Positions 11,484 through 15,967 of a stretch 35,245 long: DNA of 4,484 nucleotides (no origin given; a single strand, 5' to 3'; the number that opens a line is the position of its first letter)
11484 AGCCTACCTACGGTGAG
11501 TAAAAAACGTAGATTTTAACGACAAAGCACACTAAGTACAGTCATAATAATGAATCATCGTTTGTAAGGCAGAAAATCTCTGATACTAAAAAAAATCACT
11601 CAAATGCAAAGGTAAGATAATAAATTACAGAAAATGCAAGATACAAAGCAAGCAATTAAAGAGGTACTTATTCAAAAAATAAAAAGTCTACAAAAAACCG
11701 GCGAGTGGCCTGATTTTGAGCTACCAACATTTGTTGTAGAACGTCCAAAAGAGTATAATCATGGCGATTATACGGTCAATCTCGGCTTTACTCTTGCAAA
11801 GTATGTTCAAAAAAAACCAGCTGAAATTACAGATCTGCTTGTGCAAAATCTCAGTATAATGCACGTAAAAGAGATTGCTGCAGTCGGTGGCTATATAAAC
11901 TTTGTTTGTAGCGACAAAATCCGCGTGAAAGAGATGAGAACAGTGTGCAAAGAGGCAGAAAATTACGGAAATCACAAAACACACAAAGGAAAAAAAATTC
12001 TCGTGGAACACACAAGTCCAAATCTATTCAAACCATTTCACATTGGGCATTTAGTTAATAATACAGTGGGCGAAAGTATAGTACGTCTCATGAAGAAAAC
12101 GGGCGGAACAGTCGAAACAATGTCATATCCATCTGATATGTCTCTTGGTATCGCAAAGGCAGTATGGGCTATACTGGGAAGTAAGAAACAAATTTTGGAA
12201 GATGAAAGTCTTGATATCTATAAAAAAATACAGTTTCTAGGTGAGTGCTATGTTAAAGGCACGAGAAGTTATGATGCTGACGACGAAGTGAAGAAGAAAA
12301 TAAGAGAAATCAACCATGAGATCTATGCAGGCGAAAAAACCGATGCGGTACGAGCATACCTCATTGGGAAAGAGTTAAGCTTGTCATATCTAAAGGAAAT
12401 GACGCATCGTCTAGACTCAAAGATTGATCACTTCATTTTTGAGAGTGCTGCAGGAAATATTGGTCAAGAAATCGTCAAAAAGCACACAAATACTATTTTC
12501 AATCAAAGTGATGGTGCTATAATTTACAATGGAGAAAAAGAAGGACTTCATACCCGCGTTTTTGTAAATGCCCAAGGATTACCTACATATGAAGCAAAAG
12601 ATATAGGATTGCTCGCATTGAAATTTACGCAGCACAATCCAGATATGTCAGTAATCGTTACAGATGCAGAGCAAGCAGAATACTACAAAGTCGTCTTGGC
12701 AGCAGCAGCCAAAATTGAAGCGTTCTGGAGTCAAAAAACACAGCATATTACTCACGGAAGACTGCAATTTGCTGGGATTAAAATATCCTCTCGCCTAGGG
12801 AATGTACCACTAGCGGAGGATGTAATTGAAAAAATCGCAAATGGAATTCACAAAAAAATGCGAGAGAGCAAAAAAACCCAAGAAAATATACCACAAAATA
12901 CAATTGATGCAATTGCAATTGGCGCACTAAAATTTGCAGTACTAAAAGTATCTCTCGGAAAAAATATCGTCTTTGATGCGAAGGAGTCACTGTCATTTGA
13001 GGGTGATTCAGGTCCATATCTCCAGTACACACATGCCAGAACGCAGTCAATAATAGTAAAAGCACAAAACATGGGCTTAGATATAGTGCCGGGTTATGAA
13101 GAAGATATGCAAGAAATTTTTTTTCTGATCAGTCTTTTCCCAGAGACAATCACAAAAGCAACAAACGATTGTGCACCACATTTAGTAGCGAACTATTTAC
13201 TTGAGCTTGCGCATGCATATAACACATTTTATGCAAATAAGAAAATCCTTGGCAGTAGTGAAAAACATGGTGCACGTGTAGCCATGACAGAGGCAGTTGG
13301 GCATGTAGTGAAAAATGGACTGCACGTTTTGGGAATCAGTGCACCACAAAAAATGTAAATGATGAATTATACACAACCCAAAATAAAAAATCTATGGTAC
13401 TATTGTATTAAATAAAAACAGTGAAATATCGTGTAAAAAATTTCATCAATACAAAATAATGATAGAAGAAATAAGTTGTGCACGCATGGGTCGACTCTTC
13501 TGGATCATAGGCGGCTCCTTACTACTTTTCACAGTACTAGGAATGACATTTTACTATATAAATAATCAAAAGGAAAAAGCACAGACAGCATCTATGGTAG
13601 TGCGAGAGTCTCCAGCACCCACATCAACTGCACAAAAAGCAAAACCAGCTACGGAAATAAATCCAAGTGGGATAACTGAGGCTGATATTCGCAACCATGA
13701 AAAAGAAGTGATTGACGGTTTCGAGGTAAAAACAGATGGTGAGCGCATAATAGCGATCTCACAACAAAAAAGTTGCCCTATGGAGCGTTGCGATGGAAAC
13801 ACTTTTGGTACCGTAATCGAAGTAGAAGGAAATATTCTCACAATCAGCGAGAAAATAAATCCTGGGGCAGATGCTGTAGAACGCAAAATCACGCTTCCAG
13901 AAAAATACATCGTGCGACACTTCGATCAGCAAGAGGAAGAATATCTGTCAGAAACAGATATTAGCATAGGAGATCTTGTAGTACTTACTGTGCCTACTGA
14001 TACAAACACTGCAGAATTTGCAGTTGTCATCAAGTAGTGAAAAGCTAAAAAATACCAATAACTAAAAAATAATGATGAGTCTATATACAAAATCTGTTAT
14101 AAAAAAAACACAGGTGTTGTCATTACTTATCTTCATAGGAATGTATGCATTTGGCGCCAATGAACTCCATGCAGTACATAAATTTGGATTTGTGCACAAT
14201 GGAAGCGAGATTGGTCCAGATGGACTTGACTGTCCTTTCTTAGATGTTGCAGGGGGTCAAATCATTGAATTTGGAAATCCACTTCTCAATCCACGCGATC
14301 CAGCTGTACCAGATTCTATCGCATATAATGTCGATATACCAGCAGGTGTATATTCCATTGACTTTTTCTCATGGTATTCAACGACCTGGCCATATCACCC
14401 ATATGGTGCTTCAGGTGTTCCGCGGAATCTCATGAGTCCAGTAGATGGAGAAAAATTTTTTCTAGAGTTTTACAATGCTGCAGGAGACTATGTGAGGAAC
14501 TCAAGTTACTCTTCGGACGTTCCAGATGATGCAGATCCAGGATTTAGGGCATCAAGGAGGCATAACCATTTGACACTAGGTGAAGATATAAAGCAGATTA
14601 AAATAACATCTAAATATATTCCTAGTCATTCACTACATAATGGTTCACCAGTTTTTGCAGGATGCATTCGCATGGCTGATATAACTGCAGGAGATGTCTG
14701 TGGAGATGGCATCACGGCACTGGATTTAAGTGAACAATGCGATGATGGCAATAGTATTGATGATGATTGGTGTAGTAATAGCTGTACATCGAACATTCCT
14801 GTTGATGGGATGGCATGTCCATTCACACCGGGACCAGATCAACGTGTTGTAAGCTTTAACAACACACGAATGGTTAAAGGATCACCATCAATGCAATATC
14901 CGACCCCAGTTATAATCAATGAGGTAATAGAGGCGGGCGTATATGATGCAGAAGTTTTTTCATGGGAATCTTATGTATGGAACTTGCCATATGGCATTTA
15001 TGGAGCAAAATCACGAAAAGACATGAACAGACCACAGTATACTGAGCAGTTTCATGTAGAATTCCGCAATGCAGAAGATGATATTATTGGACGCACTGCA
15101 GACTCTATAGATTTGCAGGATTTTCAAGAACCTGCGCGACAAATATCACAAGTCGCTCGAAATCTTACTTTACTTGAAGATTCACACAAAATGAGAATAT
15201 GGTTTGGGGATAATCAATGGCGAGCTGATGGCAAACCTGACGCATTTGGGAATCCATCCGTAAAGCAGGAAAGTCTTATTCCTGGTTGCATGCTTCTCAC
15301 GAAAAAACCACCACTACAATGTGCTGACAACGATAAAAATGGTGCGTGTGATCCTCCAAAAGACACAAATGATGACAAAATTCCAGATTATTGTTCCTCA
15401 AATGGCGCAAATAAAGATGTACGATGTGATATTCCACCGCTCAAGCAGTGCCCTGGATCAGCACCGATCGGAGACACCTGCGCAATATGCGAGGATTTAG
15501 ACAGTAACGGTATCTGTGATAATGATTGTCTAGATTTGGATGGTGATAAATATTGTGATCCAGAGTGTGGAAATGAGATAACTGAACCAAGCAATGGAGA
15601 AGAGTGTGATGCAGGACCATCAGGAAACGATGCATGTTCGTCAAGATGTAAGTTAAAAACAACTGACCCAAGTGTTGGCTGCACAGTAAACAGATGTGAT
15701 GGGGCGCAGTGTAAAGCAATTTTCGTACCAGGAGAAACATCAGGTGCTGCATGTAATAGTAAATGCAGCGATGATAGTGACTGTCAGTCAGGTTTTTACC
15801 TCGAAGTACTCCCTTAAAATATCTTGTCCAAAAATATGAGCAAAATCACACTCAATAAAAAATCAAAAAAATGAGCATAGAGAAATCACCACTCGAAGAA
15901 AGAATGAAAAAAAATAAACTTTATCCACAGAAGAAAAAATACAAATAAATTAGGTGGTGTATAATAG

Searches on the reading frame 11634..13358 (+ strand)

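Call 7: search_protein_families(library=pfam, proteins=[window:11634-13358:+])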
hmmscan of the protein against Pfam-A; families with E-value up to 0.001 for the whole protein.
window:11634-13358:+ (574 aa): 3 families
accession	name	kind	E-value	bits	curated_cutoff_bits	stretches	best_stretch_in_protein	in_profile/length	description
PF00750.26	tRNA-synt_1d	-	2.1e-26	93.2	23.3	1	109-448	10-348/349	tRNA synthetases class I (R), catalytic domain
PF05746.21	DALR_1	-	3.6e-26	92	22.3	1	463-574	1-117/117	DALR anticodon binding domain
PF03485.21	Arg_tRNA_synt_N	-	1.6e-13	51.5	21.5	1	7-91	2-84/85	Arginyl tRNA synthetase N terminal domain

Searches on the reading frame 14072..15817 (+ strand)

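Call 7: search_protein_families(library=pfam, proteins=[window:14072-15817:+])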
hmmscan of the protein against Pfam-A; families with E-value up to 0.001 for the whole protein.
window:14072-15817:+ (581 aa): 1 family
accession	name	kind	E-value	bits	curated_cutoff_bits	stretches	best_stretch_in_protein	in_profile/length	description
PF13948.11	DUF4215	-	5e-05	23.9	27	1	209-238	20-46/47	Domain of unknown function (DUF4215)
